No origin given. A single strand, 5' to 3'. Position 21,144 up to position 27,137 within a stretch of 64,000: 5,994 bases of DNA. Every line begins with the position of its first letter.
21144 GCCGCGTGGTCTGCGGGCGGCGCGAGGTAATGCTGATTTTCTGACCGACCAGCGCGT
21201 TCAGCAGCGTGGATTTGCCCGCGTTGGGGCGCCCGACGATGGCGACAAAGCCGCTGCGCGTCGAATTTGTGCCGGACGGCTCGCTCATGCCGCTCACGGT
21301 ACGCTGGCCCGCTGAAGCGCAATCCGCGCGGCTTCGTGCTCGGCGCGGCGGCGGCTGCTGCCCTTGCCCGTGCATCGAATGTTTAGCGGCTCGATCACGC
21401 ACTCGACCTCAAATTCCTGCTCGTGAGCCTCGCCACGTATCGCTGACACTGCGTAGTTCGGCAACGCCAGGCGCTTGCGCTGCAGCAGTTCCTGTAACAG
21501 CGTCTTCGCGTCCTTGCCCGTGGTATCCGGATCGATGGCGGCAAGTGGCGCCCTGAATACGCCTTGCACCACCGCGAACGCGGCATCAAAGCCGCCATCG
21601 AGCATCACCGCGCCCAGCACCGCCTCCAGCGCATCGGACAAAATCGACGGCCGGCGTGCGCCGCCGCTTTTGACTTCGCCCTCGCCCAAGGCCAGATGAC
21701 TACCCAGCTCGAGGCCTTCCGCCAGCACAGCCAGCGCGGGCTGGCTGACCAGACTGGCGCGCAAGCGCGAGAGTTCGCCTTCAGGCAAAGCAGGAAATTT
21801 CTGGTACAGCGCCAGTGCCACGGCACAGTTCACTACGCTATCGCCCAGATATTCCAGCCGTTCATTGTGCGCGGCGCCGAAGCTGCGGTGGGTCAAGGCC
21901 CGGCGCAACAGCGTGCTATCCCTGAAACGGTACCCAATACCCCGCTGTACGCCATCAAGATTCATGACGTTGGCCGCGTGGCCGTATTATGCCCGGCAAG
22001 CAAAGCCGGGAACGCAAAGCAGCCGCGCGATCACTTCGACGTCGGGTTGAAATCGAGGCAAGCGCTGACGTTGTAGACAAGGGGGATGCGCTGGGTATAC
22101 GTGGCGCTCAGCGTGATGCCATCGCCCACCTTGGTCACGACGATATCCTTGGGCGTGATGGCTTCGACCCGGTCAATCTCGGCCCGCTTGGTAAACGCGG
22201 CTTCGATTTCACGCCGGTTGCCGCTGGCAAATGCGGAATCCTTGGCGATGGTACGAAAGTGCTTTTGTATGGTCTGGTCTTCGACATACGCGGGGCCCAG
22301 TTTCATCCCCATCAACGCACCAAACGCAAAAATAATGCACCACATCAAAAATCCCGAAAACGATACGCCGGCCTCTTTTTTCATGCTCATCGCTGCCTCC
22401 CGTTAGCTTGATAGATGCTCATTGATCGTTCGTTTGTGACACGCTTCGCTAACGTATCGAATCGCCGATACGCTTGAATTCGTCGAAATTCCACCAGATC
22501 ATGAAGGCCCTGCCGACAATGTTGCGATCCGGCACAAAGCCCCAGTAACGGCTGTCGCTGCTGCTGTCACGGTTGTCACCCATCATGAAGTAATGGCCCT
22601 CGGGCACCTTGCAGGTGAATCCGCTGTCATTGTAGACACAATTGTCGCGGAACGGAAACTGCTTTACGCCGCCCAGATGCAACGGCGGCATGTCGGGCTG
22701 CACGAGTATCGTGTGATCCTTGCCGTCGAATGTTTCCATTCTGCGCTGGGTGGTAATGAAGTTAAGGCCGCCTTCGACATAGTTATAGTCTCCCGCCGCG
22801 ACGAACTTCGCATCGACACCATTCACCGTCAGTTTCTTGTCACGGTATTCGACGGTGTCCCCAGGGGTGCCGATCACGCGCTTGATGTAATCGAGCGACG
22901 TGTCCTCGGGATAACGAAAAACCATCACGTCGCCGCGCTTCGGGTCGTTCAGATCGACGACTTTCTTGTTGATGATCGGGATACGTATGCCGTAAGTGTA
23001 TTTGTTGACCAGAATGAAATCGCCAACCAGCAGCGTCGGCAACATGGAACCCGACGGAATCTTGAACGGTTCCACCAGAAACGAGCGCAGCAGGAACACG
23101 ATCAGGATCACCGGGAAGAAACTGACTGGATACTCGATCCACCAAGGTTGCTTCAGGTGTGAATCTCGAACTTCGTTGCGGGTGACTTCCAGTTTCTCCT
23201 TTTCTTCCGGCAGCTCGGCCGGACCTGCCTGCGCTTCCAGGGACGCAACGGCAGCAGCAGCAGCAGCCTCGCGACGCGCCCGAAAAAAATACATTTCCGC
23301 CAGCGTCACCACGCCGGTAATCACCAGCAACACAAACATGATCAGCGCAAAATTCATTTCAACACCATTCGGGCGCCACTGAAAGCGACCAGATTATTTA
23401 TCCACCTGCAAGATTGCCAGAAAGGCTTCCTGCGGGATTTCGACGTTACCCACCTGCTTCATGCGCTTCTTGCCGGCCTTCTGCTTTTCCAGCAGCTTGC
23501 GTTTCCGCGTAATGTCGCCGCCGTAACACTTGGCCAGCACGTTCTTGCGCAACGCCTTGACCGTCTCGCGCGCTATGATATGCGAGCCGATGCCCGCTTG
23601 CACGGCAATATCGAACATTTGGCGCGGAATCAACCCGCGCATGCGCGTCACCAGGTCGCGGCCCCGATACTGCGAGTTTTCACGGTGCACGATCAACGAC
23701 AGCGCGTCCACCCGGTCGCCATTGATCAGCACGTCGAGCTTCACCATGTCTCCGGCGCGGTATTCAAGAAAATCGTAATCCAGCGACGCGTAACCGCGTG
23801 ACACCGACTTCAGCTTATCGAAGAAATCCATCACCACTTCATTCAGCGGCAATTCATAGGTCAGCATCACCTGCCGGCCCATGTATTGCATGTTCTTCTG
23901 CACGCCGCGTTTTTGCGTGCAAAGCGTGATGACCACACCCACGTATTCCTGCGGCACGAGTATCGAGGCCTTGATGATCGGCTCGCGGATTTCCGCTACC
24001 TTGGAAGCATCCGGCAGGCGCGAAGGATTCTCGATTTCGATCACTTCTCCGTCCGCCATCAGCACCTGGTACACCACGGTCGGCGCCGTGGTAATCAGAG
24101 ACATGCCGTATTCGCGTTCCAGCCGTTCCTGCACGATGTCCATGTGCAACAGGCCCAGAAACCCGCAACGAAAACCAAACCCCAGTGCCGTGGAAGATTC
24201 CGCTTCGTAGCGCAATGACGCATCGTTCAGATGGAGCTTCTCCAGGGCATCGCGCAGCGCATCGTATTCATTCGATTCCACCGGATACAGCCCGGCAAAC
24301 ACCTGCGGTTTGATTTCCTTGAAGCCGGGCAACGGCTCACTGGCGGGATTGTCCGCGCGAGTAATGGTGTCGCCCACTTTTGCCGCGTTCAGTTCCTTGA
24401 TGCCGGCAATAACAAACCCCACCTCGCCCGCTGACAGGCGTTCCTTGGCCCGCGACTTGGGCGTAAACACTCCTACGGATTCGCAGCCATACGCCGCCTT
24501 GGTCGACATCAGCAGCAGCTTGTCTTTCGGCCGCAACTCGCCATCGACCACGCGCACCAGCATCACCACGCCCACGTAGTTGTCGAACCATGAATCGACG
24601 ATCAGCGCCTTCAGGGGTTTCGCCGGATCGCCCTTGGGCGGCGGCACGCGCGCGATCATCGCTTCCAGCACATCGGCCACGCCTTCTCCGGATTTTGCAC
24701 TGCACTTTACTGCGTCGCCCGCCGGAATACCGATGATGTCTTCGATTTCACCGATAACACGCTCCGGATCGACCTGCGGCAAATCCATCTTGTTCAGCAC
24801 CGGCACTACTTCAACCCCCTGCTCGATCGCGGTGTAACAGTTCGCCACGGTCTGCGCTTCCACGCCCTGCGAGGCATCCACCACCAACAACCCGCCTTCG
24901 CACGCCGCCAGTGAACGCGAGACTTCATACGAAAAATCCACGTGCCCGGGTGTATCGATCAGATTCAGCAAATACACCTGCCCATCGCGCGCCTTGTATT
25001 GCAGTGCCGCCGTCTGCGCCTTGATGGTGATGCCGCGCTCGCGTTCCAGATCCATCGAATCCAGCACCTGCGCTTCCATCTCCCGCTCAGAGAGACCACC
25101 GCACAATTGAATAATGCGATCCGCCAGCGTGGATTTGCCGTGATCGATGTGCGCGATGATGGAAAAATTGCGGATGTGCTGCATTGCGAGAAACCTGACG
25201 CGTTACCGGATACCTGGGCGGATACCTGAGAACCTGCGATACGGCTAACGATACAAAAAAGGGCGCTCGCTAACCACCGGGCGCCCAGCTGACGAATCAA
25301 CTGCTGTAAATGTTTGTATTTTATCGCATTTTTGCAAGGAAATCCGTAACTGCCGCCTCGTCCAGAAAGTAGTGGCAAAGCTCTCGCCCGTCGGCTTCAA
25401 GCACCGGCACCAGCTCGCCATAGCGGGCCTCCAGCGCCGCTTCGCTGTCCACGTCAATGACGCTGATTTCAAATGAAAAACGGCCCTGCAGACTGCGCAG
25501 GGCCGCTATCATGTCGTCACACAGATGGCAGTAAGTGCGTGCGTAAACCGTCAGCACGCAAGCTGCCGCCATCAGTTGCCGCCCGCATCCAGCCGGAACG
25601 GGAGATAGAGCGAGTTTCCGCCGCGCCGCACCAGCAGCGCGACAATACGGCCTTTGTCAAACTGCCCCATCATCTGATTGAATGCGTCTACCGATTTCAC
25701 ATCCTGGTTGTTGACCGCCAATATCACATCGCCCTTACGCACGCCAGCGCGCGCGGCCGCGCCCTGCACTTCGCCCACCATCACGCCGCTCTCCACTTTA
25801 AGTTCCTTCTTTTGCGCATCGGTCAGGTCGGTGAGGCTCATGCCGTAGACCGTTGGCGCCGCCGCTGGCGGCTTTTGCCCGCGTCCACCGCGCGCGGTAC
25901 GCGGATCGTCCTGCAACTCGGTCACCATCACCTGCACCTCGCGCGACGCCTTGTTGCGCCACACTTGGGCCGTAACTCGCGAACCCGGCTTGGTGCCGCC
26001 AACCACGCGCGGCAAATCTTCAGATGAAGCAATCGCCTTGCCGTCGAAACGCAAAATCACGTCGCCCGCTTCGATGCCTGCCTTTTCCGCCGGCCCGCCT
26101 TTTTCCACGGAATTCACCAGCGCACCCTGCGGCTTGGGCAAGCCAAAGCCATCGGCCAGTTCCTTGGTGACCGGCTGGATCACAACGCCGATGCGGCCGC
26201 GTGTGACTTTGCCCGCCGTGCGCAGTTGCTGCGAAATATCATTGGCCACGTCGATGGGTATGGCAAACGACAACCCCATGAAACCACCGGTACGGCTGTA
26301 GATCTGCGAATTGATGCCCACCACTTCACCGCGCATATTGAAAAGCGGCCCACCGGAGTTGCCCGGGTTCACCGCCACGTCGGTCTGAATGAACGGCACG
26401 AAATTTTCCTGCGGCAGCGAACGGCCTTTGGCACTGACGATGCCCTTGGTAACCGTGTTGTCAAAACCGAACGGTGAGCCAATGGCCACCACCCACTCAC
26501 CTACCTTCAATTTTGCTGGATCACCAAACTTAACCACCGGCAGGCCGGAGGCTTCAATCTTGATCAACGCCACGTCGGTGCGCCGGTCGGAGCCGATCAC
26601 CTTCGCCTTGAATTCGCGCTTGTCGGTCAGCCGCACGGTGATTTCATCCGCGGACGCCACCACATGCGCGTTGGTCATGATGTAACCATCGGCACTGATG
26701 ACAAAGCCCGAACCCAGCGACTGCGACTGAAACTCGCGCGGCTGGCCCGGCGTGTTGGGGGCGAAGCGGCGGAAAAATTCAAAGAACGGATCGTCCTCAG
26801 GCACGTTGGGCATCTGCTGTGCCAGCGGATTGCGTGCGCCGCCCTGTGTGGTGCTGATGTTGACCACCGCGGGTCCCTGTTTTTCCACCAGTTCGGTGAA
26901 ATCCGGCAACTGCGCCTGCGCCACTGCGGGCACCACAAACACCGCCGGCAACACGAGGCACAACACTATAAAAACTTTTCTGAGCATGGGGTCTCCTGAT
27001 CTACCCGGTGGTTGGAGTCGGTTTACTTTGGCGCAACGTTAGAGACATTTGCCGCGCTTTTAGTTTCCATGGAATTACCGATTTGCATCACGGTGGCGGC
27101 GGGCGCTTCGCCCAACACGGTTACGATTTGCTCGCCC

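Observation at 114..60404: Family of about 30-bp AT-rich repeats marking gene-module boundaries in a GC-rich genome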

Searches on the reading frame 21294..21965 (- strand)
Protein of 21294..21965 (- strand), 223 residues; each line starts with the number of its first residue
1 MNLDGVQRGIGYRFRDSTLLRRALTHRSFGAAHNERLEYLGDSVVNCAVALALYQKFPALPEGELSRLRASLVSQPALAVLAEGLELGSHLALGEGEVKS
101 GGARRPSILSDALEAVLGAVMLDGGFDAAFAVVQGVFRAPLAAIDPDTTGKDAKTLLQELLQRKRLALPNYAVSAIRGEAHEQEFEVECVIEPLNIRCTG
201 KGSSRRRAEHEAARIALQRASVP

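Call 25: search_protein_families(library=pfam, proteins=[window:21294-21965:-])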
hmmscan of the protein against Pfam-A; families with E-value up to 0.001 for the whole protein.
window:21294-21965:- (223 aa): 5 families
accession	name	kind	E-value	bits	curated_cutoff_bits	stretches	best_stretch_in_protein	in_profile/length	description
PF14622.11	Ribonucleas_3_3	-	7.9e-34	117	35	1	16-134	1-121/128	Ribonuclease-III-like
PF00636.31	Ribonuclease_3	-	4.4e-22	79.2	27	1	35-125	1-102/102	Ribonuclease III domain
PF00035.32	dsrm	-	4e-12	47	23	1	153-218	1-64/66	Double-stranded RNA binding motif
PF14709.13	DND1_DSRM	-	0.00028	21.5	25.7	1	152-201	2-57/80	double strand RNA binding domain from DEAD END PROTEIN 1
PF22935.1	RM44_endonuclase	-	0.00031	21.3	27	0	32-119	57-138/139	Large ribosomal subunit protein mL44, endonuclease domain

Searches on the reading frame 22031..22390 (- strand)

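Call 26: search_protein_families(library=pfam, proteins=[window:22031-22390:-])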
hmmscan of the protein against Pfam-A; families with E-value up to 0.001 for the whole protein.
window:22031-22390:- (119 aa): 1 family
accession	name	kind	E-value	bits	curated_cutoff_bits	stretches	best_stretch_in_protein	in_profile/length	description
PF16137.10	DUF4845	-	1.5e-23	83.9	27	1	30-114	1-85/85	Domain of unknown function (DUF4845)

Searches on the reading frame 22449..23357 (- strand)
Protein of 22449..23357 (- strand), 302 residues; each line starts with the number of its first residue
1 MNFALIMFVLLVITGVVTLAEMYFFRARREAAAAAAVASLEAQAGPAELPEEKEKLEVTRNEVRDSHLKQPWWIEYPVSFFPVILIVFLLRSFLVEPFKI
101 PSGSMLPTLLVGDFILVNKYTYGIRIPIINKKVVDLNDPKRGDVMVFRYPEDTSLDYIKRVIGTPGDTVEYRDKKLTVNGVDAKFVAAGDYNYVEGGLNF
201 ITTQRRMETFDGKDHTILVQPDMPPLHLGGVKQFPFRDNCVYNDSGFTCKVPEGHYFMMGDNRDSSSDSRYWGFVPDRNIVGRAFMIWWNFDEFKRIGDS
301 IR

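Call 25: search_protein_families(library=pfam, proteins=[window:22449-23357:-])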
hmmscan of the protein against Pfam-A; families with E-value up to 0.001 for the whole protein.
window:22449-23357:- (302 aa): 1 family
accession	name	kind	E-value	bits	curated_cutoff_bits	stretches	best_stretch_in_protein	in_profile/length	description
PF10502.14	Peptidase_S26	-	1.1e-56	191.8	22.9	1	73-289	1-168/168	Signal peptidase, peptidase S26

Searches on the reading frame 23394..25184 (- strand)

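Call 25: search_protein_families(library=pfam, proteins=[window:23394-25184:-])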
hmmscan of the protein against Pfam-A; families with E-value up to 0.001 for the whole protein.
window:23394-25184:- (596 aa): 5 families
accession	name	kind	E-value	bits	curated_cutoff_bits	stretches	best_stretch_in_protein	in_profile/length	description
PF00009.33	GTP_EFTU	-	3.2e-54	183.8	26.5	1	3-181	2-187/188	Elongation factor Tu GTP binding domain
PF06421.17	LepA_C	-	1.3e-49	167.2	29.7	1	487-593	1-107/107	GTP-binding protein LepA C-terminus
PF00679.30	EFG_C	-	1.9e-21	76.4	27.9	1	399-482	2-85/89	Elongation factor G C-terminus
PF03144.31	GTP_EFTU_D2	-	4.9e-09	36.9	30.3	1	205-275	1-73/73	Elongation factor Tu domain 2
PF14492.12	EFG_III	-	2.2e-05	24.8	27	1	293-365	4-73/75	Elongation Factor G, domain III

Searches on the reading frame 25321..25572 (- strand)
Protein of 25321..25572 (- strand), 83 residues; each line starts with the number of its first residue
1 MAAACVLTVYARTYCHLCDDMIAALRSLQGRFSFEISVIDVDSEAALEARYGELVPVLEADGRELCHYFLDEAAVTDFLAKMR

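Call 26: search_protein_families(library=pfam, proteins=[window:25321-25572:-])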
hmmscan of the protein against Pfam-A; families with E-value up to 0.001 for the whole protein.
window:25321-25572:- (83 aa): 2 families
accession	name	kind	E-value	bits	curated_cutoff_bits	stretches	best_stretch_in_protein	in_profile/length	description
PF05768.20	Glrx-like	-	5.6e-18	65.5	26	1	7-79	2-76/77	Glutaredoxin-like domain (DUF836)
PF00462.30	Glutaredoxin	-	0.00044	20.8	22.9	1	8-63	2-58/60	Glutaredoxin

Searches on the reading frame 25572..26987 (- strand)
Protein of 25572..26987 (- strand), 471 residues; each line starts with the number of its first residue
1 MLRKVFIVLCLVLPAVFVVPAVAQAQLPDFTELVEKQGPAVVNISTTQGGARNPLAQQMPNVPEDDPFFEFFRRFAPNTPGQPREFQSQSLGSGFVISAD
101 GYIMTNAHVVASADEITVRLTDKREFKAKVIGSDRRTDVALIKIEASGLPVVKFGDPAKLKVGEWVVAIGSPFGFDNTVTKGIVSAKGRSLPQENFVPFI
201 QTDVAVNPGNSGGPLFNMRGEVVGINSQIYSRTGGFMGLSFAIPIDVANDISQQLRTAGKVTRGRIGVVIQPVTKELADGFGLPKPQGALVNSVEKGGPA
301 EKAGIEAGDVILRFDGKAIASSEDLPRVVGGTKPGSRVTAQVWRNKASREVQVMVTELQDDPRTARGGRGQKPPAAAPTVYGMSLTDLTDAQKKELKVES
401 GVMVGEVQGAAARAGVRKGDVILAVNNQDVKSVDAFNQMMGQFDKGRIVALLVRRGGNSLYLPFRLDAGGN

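Call 26: search_protein_families(library=pfam, proteins=[window:25572-26987:-])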
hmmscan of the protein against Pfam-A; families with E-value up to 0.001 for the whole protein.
window:25572-26987:- (471 aa): 8 families
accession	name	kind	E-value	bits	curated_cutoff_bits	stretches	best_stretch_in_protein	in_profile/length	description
PF13365.12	Trypsin_2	-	7.5e-38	130.9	27.6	1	92-225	1-144/144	Trypsin-like peptidase domain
PF13180.12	PDZ_2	-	5.6e-29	100.7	27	2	264-354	1-79/80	PDZ domain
PF17820.7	PDZ_6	-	1.6e-20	73.1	27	2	291-344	2-54/54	PDZ domain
PF00089.32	Trypsin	-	2.6e-19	70.4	20.6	1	90-249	25-217/220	Trypsin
PF00595.29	PDZ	-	1.4e-16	61.1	23.2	2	261-323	7-61/81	PDZ domain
PF14685.13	PDZ_Tricorn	-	3.5e-06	27.3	25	0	410-456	32-79/88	Tricorn protease PDZ domain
PF10459.15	Peptidase_S46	-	3.4e-05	23.1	22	0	203-226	627-650/698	Peptidase S46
PF12812.13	PDZ_1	-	0.00011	22.6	28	1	379-442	9-74/78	PDZ-like domain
